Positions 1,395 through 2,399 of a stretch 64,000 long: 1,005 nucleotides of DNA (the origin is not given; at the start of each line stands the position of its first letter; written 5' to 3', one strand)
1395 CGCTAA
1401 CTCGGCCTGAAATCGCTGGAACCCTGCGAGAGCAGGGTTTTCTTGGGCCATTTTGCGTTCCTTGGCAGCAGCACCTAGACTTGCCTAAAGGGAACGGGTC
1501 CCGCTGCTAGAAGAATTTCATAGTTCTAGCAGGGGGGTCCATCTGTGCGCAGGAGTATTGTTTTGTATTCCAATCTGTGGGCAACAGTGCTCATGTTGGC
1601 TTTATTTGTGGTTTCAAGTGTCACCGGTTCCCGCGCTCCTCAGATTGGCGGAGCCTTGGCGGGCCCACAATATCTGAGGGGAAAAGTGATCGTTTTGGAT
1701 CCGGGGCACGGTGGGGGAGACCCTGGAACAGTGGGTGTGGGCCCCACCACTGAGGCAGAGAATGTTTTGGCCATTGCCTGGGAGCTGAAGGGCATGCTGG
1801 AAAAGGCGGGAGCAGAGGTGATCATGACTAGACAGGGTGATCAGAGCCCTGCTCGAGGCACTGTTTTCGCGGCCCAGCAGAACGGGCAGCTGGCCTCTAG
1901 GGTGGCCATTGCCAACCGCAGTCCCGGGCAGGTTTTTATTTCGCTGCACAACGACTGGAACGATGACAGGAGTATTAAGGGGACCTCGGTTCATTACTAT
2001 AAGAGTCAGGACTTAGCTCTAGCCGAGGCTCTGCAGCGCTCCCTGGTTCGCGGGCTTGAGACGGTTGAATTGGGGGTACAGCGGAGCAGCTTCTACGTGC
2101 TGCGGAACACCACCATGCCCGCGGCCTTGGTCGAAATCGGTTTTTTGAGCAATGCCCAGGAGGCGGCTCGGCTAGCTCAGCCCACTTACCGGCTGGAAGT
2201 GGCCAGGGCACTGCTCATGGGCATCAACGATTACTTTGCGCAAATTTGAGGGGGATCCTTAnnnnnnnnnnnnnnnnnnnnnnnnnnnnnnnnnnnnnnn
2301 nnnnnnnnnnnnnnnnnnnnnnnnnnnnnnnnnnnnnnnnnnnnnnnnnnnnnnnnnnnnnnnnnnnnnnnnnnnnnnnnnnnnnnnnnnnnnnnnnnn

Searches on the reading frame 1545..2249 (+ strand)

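Call 36: search_protein_families(library=pfam, proteins=[window:1545-2249:+], max_evalue=0.00001)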
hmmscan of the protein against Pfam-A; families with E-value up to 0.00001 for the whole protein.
window:1545-2249:+ (234 aa): 1 family
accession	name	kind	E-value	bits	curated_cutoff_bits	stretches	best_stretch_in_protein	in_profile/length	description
PF01520.23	Amidase_3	-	1.7e-44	152.4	27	1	49-228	1-173/174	N-acetylmuramoyl-L-alanine amidase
